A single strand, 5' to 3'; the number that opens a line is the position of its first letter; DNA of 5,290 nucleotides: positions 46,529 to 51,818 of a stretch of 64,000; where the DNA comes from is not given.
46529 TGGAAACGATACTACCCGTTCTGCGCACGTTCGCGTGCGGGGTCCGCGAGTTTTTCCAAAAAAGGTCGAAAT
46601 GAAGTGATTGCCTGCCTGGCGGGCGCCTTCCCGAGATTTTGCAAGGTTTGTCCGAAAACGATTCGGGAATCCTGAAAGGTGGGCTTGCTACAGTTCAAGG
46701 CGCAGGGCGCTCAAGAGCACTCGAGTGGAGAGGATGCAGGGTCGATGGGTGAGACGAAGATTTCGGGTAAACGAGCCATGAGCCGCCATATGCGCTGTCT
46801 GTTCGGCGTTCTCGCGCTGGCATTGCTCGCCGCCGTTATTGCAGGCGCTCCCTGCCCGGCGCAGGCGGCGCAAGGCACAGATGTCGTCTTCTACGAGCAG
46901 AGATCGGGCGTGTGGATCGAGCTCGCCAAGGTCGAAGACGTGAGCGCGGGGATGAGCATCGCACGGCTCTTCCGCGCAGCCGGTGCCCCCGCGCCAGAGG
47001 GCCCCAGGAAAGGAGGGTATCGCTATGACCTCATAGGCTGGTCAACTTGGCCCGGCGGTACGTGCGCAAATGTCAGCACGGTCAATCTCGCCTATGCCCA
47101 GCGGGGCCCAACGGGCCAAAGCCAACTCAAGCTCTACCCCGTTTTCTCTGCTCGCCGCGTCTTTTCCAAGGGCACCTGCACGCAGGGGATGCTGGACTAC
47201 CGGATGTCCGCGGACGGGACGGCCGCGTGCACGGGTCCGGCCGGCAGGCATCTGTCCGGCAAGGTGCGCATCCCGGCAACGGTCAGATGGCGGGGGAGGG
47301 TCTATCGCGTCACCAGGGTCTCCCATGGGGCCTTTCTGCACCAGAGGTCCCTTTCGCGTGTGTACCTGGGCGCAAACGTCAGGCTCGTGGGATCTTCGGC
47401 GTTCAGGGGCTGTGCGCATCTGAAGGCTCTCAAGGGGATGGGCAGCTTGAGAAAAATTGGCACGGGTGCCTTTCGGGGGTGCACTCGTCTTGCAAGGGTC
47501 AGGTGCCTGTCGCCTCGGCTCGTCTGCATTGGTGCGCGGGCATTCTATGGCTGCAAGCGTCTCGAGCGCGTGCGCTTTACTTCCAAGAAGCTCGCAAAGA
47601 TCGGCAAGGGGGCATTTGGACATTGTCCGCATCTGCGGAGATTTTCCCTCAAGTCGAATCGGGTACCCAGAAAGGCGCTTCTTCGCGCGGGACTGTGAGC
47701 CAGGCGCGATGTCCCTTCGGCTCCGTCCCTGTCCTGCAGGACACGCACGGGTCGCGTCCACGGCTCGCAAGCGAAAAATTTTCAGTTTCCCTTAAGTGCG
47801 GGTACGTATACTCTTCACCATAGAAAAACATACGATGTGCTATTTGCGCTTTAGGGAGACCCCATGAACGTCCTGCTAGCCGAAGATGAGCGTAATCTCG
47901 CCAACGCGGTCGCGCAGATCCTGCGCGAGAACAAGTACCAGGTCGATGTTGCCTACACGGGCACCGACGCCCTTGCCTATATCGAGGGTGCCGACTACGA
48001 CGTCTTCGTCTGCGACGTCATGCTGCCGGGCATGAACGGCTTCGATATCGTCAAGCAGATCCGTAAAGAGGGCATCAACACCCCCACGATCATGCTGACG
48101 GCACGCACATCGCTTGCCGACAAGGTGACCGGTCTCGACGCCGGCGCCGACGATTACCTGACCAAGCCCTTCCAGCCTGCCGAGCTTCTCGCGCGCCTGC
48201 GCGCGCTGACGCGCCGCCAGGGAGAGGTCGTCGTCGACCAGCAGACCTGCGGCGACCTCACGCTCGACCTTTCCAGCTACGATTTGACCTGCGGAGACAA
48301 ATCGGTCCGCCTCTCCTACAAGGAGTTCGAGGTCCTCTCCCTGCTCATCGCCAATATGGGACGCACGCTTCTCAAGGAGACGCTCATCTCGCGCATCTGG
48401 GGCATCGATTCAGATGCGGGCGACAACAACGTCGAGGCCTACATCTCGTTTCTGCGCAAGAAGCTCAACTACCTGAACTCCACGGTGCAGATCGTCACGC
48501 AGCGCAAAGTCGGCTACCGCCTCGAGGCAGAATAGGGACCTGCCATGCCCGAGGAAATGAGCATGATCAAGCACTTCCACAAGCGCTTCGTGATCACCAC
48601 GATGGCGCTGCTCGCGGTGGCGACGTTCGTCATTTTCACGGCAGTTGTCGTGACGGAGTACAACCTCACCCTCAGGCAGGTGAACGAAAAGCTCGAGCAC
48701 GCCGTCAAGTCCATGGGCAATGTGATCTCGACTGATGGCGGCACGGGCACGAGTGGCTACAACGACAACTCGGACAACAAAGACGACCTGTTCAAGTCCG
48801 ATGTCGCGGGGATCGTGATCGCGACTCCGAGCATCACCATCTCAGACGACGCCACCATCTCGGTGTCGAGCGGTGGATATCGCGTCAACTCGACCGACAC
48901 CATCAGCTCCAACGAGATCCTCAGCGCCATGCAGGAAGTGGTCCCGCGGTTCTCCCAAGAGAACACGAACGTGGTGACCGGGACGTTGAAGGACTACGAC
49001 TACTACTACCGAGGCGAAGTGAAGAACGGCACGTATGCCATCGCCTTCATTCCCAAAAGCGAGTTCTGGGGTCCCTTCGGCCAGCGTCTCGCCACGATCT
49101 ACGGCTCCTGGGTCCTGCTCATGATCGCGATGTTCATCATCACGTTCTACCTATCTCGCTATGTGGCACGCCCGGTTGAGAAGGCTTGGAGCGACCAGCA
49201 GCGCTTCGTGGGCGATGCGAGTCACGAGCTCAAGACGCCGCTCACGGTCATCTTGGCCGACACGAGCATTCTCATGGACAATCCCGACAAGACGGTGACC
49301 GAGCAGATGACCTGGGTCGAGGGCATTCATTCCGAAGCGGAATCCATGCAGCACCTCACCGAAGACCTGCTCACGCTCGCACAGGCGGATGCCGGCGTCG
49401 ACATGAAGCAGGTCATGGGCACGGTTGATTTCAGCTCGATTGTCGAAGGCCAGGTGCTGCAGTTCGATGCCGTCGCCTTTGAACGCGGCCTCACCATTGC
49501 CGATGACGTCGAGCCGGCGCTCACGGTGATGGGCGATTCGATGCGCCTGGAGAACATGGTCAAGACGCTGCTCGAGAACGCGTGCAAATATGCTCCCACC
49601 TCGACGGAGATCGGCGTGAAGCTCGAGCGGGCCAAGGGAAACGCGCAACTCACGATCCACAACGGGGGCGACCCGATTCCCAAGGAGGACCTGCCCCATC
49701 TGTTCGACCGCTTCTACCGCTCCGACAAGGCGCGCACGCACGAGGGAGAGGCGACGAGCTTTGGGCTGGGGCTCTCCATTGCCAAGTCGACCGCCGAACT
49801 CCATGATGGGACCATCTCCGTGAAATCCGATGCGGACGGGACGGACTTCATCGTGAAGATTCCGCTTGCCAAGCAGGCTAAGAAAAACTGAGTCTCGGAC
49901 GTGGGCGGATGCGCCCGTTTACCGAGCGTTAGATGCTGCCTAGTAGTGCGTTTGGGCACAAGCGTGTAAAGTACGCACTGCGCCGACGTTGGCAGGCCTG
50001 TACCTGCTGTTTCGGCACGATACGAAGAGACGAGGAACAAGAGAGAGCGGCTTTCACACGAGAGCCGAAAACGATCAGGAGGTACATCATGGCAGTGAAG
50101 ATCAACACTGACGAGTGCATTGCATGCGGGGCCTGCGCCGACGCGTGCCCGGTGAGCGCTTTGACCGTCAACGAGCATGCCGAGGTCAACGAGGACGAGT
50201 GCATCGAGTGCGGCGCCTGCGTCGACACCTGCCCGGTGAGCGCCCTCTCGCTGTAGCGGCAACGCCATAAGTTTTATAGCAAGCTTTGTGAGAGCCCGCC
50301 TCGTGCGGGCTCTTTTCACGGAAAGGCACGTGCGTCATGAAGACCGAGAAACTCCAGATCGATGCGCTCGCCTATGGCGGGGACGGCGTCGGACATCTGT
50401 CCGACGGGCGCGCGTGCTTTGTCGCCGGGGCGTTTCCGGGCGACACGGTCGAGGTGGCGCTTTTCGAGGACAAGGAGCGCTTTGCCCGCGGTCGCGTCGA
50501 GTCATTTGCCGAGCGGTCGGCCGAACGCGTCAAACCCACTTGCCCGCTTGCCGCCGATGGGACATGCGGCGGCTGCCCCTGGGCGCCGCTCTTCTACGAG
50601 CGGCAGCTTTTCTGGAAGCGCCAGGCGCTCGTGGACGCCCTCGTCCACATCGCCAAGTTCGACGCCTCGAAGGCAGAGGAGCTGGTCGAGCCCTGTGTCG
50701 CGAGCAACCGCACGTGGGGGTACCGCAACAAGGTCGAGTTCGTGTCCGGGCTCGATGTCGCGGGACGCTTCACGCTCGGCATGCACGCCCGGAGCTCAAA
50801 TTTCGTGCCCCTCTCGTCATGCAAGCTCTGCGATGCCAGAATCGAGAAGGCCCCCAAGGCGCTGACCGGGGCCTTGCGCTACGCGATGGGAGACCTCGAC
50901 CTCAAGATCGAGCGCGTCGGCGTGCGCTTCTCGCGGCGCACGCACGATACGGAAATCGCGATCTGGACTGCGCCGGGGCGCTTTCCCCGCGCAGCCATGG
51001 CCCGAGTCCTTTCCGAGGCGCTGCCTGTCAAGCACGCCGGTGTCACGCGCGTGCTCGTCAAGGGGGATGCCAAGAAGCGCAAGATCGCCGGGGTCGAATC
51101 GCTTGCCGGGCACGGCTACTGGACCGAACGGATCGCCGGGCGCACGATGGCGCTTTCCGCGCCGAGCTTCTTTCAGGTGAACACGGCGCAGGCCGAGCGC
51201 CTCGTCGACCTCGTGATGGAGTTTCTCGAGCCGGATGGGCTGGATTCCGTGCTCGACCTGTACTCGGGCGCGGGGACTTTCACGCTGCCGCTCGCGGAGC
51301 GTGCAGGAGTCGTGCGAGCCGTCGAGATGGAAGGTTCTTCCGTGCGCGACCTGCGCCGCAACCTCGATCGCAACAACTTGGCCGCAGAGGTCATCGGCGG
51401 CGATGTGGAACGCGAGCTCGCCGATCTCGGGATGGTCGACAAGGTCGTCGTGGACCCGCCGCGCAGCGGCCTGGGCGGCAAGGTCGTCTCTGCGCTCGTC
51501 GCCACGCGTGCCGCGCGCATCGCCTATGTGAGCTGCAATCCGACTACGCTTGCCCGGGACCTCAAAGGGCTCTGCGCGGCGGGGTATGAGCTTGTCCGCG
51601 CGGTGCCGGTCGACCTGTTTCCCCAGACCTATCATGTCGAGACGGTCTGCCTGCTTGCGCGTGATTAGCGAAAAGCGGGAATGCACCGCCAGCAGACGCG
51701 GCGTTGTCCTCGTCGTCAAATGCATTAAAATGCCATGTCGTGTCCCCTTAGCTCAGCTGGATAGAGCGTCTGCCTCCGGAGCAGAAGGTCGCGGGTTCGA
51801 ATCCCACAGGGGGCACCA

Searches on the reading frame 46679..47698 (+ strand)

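Call 9: search_protein_families(library=pfam, proteins=[window:46679-47698:+])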
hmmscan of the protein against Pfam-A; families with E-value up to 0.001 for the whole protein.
window:46679-47698:+ (339 aa): 2 families
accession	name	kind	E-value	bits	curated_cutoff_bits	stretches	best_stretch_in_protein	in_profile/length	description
PF13306.12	LRR_5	-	3.8e-17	62.8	27.7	1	213-327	2-111/127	BspA type Leucine rich repeat region (6 copies)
PF13855.12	LRR_8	-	4.6e-08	33.1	27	0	281-328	13-60/61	Leucine rich repeat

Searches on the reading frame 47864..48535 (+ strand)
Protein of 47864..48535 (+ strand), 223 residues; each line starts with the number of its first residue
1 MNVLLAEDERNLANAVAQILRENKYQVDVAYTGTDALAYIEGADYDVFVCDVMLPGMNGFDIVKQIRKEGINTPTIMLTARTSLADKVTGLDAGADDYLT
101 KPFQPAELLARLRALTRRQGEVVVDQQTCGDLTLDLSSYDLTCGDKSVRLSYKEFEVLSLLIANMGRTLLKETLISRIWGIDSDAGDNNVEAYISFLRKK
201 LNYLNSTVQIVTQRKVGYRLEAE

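Call 9: search_protein_families(library=pfam, proteins=[window:47864-48535:+])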
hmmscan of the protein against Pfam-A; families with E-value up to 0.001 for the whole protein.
window:47864-48535:+ (223 aa): 2 families
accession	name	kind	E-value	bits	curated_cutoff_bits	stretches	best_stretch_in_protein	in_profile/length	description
PF00072.30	Response_reg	-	1.9e-31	109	30.2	1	3-112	1-110/111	Response regulator receiver domain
PF00486.34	Trans_reg_C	-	3.8e-19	69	26.2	1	146-220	2-77/77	Transcriptional regulatory protein, C terminal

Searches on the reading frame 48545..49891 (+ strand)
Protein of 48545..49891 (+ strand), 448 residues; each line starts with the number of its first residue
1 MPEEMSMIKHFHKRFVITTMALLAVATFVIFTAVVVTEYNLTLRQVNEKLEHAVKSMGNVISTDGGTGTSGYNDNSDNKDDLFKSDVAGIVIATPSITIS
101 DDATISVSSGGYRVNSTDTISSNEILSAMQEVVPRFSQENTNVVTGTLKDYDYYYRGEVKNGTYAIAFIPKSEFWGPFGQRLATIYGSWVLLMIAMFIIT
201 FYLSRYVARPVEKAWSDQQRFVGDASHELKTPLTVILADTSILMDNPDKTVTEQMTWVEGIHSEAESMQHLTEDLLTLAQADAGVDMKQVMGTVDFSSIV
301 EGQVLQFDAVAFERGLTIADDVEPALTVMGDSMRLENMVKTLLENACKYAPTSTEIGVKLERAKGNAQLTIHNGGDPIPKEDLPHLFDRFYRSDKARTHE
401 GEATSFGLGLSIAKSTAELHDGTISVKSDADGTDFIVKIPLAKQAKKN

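Call 9: search_protein_families(library=pfam, proteins=[window:48545-49891:+])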
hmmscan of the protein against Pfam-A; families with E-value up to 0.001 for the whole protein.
window:48545-49891:+ (448 aa): 2 families
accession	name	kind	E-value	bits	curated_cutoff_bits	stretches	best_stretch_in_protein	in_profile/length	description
PF02518.31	HATPase_c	-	5.1e-23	82.1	26.4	1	330-442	1-110/111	Histidine kinase-, DNA gyrase B-, and HSP90-like ATPase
PF00512.31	HisKA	-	3.6e-15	56.2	26.9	1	218-284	2-66/66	His Kinase A (phospho-acceptor) domain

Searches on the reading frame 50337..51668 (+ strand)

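Call 9: search_protein_families(library=pfam, proteins=[window:50337-51668:+])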
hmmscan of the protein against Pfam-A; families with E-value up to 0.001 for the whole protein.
window:50337-51668:+ (443 aa): 7 families
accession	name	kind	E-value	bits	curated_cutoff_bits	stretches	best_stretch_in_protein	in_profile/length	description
PF05958.17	tRNA_U5-meth_tr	-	8.5e-22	78.1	23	2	367-442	284-356/357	tRNA (Uracil-5-)-methyltransferase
PF01938.26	TRAM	-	4.9e-08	33.2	21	1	6-54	10-60/61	TRAM domain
PF02475.24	TRM5-TYW2_MTfase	-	1.7e-06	28.6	28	1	303-375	38-113/164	TRM5/TYW2 methyltransferase domain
PF05175.20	MTS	-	8.4e-06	26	23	1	292-375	22-107/170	Methyltransferase small domain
PF01189.24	Methyltr_RsmB-F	-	3.2e-05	24.1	27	1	296-380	3-93/199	16S rRNA methyltransferase RsmB/F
PF13649.12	Methyltransf_25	-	0.00032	21.8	27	0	305-371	1-69/97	Methyltransferase domain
PF03602.21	Cons_hypoth95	-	0.00056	20.1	24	1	304-375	44-122/182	Conserved hypothetical protein 95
